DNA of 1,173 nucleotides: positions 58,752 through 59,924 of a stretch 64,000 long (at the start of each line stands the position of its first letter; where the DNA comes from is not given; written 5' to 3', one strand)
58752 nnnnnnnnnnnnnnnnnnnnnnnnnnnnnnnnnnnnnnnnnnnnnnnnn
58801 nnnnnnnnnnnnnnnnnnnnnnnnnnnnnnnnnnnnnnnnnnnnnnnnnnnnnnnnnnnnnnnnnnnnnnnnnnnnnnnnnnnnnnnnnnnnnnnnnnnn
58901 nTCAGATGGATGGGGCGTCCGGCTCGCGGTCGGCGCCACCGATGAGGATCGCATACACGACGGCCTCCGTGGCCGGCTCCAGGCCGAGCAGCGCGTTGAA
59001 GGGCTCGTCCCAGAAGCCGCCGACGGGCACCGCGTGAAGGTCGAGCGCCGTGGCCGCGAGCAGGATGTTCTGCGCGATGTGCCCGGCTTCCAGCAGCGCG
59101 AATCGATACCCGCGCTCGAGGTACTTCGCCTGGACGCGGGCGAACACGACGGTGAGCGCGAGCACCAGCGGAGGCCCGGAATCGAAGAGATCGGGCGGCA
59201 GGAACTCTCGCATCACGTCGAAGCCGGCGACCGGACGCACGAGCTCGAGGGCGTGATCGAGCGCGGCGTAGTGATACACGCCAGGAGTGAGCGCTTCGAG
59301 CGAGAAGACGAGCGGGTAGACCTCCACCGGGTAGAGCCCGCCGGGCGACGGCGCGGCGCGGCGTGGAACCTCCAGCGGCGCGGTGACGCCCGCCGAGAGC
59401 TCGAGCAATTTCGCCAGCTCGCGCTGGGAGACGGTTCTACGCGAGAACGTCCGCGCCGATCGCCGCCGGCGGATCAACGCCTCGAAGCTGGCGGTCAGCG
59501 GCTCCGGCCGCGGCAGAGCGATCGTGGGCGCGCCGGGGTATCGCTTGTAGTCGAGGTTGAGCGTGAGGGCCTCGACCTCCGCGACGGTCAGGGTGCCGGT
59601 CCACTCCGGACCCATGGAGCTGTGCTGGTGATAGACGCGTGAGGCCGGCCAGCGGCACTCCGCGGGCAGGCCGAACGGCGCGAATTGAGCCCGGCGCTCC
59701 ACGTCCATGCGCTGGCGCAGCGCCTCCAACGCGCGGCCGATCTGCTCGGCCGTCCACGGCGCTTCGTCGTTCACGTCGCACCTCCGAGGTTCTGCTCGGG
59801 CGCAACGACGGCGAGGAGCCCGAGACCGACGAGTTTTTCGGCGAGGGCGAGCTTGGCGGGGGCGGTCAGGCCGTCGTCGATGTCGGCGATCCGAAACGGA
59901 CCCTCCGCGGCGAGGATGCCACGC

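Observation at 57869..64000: Compact island carrying a putative RiPP-like system: NHLP-leader precursor peptides, SagB-type dehydrogenase, JmjC and two PKHD hydroxylases, sulfotransferase, GMC oxidoreductase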

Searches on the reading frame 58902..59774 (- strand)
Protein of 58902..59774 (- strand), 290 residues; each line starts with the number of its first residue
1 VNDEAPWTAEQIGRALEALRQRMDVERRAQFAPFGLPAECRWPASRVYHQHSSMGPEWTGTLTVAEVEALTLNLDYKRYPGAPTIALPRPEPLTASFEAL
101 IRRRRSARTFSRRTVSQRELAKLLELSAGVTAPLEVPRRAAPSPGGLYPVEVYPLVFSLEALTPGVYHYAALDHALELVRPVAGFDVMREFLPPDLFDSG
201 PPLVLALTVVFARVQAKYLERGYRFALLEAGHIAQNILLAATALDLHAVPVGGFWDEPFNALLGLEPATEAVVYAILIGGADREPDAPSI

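Call 10: find_homologous_proteins(query=window:58902-59774:-)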
Query window:58902-59774:- (290 aa): 428 proteins with E <= 0.001 among 8000 candidates; the best 120 are listed.
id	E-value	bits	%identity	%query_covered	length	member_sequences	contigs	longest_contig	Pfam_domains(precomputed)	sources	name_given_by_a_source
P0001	1.4e-187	640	100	100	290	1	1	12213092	PF00881.30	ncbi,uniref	ncbi:SagB/ThcOx family dehydrogenase [Nannocystis pusilla]|uniref:SagB/ThcOx family dehydrogenase n=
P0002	1.4e-118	413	66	99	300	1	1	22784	PF00881.30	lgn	-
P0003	2.3e-116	406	65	96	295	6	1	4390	PF00881.30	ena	-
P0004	2.7e-116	406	69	91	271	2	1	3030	PF00881.30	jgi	jgi:SagB-type dehydrogenase family enzyme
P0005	9.1e-116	404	65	94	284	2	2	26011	PF00881.30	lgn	-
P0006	9.1e-113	394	65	96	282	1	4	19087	PF00881.30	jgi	jgi:SagB-type dehydrogenase family enzyme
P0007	4.4e-111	389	63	97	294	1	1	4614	PF00881.30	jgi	jgi:SagB-type dehydrogenase family enzyme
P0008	4.2e-110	386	59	98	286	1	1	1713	PF00881.30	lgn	-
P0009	1.5e-109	384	64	95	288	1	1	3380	PF00881.30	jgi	jgi:SagB-type dehydrogenase family enzyme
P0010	4.2e-109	382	61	96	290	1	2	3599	PF00881.30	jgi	jgi:SagB-type dehydrogenase family enzyme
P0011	5.9e-109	382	58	99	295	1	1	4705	PF00881.30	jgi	jgi:SagB-type dehydrogenase family enzyme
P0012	6.4e-109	382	62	96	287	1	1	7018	PF00881.30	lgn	-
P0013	7.6e-108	378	63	96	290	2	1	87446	PF00881.30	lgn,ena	-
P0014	8.9e-108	378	61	96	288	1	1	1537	PF00881.30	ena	-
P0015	9.0e-108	378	62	96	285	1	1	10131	PF00881.30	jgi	jgi:SagB-type dehydrogenase family enzyme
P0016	1.4e-107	377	64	94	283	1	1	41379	PF00881.30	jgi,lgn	jgi:SagB-type dehydrogenase family enzyme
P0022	1.4e-105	371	61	96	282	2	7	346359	PF00881.30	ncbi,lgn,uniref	ncbi:SagB/ThcOx family dehydrogenase [Methylobacterium aquaticum]|uniref:SagB/ThcOx family dehydroge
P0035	5.0e-100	352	58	98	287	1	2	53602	PF00881.30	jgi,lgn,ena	-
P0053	1.4e-94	335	56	96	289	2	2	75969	PF00881.30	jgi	jgi:SagB-type dehydrogenase family enzyme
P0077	2.1e-71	259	51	89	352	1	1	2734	PF00881.30,PF14407.12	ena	-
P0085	6.7e-69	250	48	92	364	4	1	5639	PF00881.30,PF14407.12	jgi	jgi:SagB-type dehydrogenase family enzyme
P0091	1.1e-67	246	48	88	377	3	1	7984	PF00881.30,PF14407.12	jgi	jgi:SagB-type dehydrogenase family enzyme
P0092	2.4e-66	242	50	90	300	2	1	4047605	PF00881.30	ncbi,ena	-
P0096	5.0e-66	241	47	94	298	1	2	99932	PF00881.30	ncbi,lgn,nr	ncbi:MAG: SagB/ThcOx family dehydrogenase [Deltaproteobacteria bacterium]|nr:SagB/ThcOx family dehyd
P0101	1.8e-60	223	46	88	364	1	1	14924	PF00881.30,PF14407.12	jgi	jgi:SagB-type dehydrogenase family enzyme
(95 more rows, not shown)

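Call 11: find_encoding_contigs(protein=P0001, flank=10000, max_places=3)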
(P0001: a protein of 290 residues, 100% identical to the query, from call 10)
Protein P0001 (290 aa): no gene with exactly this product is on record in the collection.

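Call 12: find_encoding_contigs(protein=P0022, flank=8000, max_places=3)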
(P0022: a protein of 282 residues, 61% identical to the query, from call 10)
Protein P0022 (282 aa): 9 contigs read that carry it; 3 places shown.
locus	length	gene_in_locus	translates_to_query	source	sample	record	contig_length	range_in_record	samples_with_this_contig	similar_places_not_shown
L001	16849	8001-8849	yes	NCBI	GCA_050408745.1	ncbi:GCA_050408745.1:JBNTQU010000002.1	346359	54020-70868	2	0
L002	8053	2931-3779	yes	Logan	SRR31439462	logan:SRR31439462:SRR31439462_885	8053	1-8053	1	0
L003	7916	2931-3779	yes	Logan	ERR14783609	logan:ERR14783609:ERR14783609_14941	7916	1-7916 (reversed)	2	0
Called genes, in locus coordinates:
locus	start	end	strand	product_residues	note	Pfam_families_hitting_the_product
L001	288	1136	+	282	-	PF00497:SBP_bac_3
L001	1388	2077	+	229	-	PF01177:Asp_Glu_race (weak)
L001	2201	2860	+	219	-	PF00528:BPD_transp_1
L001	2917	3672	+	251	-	PF02463:SMC_N (faint), PF00005:ABC_tran, PF13304:AAA_21 (faint)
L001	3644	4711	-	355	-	PF08007:JmjC_2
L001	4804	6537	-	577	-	PF00664:ABC_membrane, PF00005:ABC_tran, PF02463:SMC_N (faint)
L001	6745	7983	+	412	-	PF08007:JmjC_2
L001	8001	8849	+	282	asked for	PF00881:Nitroreductase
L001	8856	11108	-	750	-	PF02624:YcaO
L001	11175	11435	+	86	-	PF14407:Frankia_peptide (faint)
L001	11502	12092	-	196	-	-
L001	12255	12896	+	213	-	PF13640:2OG-FeII_Oxy_3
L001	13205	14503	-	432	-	-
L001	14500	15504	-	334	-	PF13621:Cupin_8 (faint), PF08007:JmjC_2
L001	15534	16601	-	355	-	PF13489:Methyltransf_23 (faint), PF08241:Methyltransf_11 (weak)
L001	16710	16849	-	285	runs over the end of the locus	PF05721:PhyH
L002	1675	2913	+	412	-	PF08007:JmjC_2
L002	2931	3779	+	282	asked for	PF00881:Nitroreductase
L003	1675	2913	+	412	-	PF08007:JmjC_2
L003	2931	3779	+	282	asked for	PF00881:Nitroreductase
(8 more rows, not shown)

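Call 14: find_related_loci(query=A1, collection=genome_contigs, flank=10000)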
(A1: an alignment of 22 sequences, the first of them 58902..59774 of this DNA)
Query A1 (290 aa) in genome_contigs; peptide patterns used: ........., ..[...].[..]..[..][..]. (x = any residue, [..] = any of these).
600 stretches matched a pattern (row limit reached: there are more); 587 encode a relative of the query (tblastn E <= 1e-3); the best 80 are kept; 80 distinct loci.
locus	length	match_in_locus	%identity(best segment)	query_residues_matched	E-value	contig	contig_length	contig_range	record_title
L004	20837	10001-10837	61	1-279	7e-102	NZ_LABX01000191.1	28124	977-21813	Methylobacterium aquaticum strain DSM 16371 contig_191, whole genome shotgun sequence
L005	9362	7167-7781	41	76-279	3e-47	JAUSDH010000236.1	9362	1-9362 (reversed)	MAG: Candidatus Brocadiaceae bacterium isolate E14_concoct.bin.99 E14_k141_639028, whole genome shotgun sequence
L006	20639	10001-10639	44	76-287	5e-47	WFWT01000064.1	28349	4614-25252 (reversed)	MAG: Anaerolineae bacterium isolate S141_23 k151_213390, whole genome shotgun sequence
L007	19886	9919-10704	38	36-279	1e-45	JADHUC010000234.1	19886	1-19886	MAG: Pirellulaceae bacterium isolate BS150m-G36 BS-150m-C2332, whole genome shotgun sequence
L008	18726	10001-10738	41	47-279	2e-46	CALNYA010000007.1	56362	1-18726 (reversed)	MAG: uncultured Verrucomicrobiota bacterium isolate LOGT_bin.0235 genome assembly, contig: contig_23514, whole genome sh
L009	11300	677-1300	45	74-279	2e-44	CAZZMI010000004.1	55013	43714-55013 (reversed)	MAG TPA_asm: uncultured Anaerolineae bacterium isolate SRP104967_co2_36 genome assembly, contig: NODE_337_length_55013_c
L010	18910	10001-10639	42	71-281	1e-43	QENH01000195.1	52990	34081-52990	Methanophagales archaeon isolate CONS3730B06UFb1 Ga0123266_1007, whole genome shotgun sequence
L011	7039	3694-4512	34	23-279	4e-43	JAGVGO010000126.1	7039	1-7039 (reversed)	MAG: Planctomycetota bacterium isolate DeMMO2_28 c_000000009148, whole genome shotgun sequence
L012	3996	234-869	43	76-279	1e-42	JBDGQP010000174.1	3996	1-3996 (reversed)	MAG: Salinibacter sp. isolate DAL-Ass_25_91C1R DAL-Ass_25_91C1R_174, whole genome shotgun sequence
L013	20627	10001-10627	47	76-284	5e-43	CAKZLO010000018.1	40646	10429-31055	MAG TPA_asm: uncultured Ardenticatenia bacterium isolate SRR5214706_bin.41_CONCOCT_v1.1_MAG genome assembly, contig: ERZ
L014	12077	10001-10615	39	76-279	5e-42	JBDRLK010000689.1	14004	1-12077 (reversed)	MAG: Pseudomonadota bacterium isolate MEGAHIT-group-1.774 k141_11386902, whole genome shotgun sequence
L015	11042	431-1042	42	76-279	3e-42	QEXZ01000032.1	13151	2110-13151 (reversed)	MAG: Methanomicrobiales archaeon isolate M5.MMPM 32, whole genome shotgun sequence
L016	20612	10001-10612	40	77-279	1e-41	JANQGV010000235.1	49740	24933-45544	MAG: Thermodesulfobacteriota bacterium isolate PL23b_bin.63 k99_2799778, whole genome shotgun sequence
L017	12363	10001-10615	37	76-279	6e-42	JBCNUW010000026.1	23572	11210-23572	MAG: Candidatus Hydrothermales bacterium isolate DT_Bin_18 contig26, whole genome shotgun sequence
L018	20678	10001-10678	41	68-284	1e-41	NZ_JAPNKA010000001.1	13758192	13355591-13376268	Archangium lansingense strain MIWBW ctg.000000F, whole genome shotgun sequence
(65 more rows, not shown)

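Call 16: find_encoding_contigs(protein=P0002, flank=10000, max_places=2)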
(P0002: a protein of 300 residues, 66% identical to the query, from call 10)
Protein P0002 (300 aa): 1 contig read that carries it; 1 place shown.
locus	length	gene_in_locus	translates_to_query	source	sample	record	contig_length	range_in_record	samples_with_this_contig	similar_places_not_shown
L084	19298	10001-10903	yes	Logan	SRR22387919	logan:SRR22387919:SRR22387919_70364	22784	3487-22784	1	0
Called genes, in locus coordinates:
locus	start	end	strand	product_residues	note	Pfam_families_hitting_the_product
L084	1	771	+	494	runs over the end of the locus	PF01040:UbiA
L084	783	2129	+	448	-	PF01565:FAD_binding_4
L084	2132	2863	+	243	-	PF00106:adh_short, PF08659:KR (weak), PF13561:adh_short_C2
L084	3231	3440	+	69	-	-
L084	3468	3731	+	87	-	-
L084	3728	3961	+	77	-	-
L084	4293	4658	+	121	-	-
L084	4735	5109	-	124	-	-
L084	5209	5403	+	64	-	-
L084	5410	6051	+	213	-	PF13640:2OG-FeII_Oxy_3, PF18331:PKHD_C (weak)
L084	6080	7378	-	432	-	-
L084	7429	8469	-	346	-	PF13621:Cupin_8 (weak), PF08007:JmjC_2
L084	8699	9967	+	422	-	PF08007:JmjC_2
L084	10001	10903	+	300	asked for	PF00881:Nitroreductase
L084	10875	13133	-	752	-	PF02624:YcaO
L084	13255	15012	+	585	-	PF00664:ABC_membrane, PF00005:ABC_tran, PF02463:SMC_N (faint), PF13401:AAA_22 (faint)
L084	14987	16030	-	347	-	PF13621:Cupin_8 (faint), PF08007:JmjC_2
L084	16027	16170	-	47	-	-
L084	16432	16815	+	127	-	PF14407:Frankia_peptide (weak)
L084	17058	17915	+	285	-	PF05721:PhyH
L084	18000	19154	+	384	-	PF08241:Methyltransf_11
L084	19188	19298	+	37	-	?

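Call 17: find_encoding_contigs(protein=P0013, flank=10000, max_places=2)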
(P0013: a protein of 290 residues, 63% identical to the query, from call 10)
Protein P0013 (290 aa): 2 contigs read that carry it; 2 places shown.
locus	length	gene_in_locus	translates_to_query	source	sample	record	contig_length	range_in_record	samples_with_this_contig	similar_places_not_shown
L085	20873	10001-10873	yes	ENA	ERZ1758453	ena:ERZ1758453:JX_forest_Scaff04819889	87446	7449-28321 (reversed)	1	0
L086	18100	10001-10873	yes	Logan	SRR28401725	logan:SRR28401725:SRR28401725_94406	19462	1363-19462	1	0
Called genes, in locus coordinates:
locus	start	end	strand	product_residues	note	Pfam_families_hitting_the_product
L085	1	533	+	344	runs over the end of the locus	-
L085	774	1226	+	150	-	PF00583:Acetyltransf_1, PF13673:Acetyltransf_10, PF13508:Acetyltransf_7, PF14542:Acetyltransf_CG (faint)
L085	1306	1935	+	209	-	-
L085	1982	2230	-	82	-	-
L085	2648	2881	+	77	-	-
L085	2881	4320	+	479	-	PF04055:Radical_SAM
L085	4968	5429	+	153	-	-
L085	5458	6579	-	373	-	PF13469:Sulfotransfer_3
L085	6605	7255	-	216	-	PF13640:2OG-FeII_Oxy_3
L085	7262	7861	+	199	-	-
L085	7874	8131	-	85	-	PF14407:Frankia_peptide (weak)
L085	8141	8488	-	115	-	PF14407:Frankia_peptide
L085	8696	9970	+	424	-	PF13621:Cupin_8 (faint), PF08007:JmjC_2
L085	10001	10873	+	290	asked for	PF00881:Nitroreductase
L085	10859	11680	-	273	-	-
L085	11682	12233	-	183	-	-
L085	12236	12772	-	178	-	-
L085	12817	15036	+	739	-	PF02624:YcaO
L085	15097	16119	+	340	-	PF08007:JmjC_2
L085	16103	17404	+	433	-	-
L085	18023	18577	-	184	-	-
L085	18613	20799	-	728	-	PF02534:T4SS-DNA_transf, PF10412:TrwB_AAD_bind, PF12696:TraG-D_C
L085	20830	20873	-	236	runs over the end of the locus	-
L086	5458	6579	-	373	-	PF13469:Sulfotransfer_3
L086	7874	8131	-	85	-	PF14407:Frankia_peptide (weak)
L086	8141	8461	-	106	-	PF14407:Frankia_peptide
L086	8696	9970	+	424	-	PF13621:Cupin_8 (faint), PF08007:JmjC_2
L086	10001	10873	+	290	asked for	PF00881:Nitroreductase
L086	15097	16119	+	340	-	PF08007:JmjC_2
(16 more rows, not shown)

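Call 25: find_homologous_proteins(query=L084:10875-13133:-, max_evalue=1e-20)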
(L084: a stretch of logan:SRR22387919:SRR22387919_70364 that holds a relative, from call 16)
Query L084:10875-13133:- (752 aa): 32 proteins with E <= 1e-20 among 8000 candidates.
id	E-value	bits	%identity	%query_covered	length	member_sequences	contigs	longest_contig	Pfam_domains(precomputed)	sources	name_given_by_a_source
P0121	0.0e+0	1736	100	100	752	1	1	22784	PF02624.22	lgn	-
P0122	2.7e-285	967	64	93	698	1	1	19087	PF02624.22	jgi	jgi:ribosomal protein S12 methylthiotransferase accessory factor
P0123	8.2e-274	929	57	98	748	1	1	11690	PF02624.22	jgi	jgi:ribosomal protein S12 methylthiotransferase accessory factor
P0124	1.7e-264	898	56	98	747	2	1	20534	PF02624.22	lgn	-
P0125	3.6e-235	801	54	98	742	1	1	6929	PF02624.22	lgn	-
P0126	6.6e-234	797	52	98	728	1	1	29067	PF02624.22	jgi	jgi:bacteriocin biosynthesis cyclodehydratase domain-containing protein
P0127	2.3e-226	772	52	98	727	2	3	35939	PF02624.22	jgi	jgi:ribosomal protein S12 methylthiotransferase accessory factor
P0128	1.5e-223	763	51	98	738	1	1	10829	PF02624.22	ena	-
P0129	2.9e-220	752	50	98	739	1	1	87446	PF02624.22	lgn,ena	-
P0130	2.9e-218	745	52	98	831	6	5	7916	PF02624.22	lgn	-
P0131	1.8e-212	726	52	96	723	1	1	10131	PF02624.22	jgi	jgi:ribosomal protein S12 methylthiotransferase accessory factor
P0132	6.1e-209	714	49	98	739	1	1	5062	PF02624.22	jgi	jgi:bacteriocin biosynthesis cyclodehydratase domain-containing protein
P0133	3.7e-207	709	52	84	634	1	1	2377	PF02624.22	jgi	jgi:ribosomal protein S12 methylthiotransferase accessory factor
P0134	8.5e-206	704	50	96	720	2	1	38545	PF02624.22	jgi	jgi:ribosomal protein S12 methylthiotransferase accessory factor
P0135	2.7e-205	702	49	93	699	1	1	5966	PF02624.22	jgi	jgi:ribosomal protein S12 methylthiotransferase accessory factor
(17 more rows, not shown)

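Call 30: find_encoding_contigs(protein=P0016, flank=10000, max_places=1)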
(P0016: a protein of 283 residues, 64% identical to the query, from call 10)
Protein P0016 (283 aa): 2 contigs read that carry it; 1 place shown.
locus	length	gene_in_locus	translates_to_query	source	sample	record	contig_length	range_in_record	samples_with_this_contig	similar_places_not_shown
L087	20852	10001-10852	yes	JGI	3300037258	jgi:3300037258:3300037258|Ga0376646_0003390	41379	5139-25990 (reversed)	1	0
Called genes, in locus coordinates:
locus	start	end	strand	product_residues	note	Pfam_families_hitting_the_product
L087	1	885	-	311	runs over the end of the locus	PF14294:DUF4372, PF01609:DDE_Tnp_1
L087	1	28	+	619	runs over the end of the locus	PF01011:PQQ, PF13360:PQQ_2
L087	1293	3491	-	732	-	PF00664:ABC_membrane, PF00005:ABC_tran, PF02463:SMC_N (faint), PF13191:AAA_16 (weak), PF13304:AAA_21 (faint)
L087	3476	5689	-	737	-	PF03412:Peptidase_C39, PF00664:ABC_membrane, PF00005:ABC_tran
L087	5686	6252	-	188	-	-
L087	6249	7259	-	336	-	PF13469:Sulfotransfer_3 (faint)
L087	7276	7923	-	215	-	PF13640:2OG-FeII_Oxy_3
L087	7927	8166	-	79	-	-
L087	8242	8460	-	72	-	PF14407:Frankia_peptide (weak)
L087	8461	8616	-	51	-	-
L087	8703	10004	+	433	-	PF08007:JmjC_2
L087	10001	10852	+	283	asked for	PF00881:Nitroreductase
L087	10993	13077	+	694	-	PF02624:YcaO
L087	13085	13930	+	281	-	PF05721:PhyH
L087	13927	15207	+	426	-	-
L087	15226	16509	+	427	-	PF00201:UDPGT, PF04101:Glyco_tran_28_C, PF06722:EryCIII-like_C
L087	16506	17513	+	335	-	PF04055:Radical_SAM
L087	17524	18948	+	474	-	PF07992:Pyr_redox_2 (faint), PF12831:FAD_oxidored (faint), PF05199:GMC_oxred_C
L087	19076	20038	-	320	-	PF18082:NAT_N, PF18164:GNAT_C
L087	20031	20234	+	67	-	-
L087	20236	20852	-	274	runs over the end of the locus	PF04794:YdjC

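Call 31: find_encoding_contigs(protein=P0053, flank=10000, max_places=1)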
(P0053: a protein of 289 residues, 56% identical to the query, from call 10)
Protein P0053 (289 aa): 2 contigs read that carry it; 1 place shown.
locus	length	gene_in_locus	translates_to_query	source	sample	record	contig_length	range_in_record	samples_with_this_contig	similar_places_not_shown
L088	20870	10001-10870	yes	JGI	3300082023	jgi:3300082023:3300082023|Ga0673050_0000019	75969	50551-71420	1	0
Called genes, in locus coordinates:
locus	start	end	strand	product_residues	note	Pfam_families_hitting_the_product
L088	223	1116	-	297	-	PF14407:Frankia_peptide (faint), PF07812:TfuA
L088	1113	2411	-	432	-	PF02624:YcaO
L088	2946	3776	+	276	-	PF13621:Cupin_8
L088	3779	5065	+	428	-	PF02624:YcaO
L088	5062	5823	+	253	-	PF07812:TfuA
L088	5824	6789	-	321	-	PF13469:Sulfotransfer_3 (weak)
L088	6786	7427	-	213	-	PF13640:2OG-FeII_Oxy_3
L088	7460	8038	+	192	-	-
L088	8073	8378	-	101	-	-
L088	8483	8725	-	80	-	-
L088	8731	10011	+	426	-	PF08007:JmjC_2, PF13621:Cupin_8 (faint)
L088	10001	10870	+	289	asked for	PF00881:Nitroreductase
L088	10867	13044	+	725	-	PF02624:YcaO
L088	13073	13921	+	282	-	PF05721:PhyH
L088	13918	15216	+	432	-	-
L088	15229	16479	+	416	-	PF00201:UDPGT, PF04101:Glyco_tran_28_C (weak), PF06722:EryCIII-like_C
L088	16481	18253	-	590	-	PF14306:PUA_2, PF01747:ATP-sulfurylase, PF01583:APS_kinase, PF13671:AAA_33 (weak)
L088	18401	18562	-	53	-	-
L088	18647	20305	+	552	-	PF00128:Alpha-amylase, PF16657:Malt_amylase_C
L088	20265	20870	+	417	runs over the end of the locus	-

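Call 32: find_encoding_contigs(protein=P0096, flank=10000, max_places=1)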
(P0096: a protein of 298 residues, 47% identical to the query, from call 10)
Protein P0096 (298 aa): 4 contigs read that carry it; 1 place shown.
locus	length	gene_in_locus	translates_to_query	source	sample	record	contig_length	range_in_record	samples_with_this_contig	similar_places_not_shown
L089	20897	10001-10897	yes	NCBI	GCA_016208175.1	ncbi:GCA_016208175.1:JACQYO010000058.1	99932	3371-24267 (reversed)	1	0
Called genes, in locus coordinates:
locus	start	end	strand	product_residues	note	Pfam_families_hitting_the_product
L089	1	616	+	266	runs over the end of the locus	-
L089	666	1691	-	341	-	PF01073:3Beta_HSD, PF01370:Epimerase, PF02719:Polysacc_synt_2 (weak), PF04321:RmlD_sub_bind, PF07993:NAD_binding_4 (faint), PF16363:GDP_Man_Dehyd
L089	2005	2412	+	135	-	-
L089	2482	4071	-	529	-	PF07719:TPR_2 (faint), PF13424:TPR_12 (faint), PF00515:TPR_1 (faint), PF13174:TPR_6 (faint), PF13181:TPR_8 (faint), PF14559:TPR_19 (faint), PF12895:ANAPC3 (weak), PF00027:cNMP_binding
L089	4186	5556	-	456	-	-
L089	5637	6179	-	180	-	PF00156:Pribosyltran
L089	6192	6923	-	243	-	PF01476:LysM, PF01551:Peptidase_M23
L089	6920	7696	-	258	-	PF01975:SurE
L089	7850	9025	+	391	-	-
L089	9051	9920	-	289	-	PF13621:Cupin_8, PF08007:JmjC_2 (faint)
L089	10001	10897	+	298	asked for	PF00881:Nitroreductase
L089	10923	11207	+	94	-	-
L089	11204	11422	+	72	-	PF14407:Frankia_peptide (weak)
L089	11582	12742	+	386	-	PF08007:JmjC_2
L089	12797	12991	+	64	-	-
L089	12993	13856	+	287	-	-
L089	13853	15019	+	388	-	PF13621:Cupin_8 (faint), PF08007:JmjC_2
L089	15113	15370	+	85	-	-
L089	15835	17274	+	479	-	PF13088:BNR_2 (faint)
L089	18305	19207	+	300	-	PF11617:Cu-binding_MopE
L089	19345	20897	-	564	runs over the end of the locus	PF11617:Cu-binding_MopE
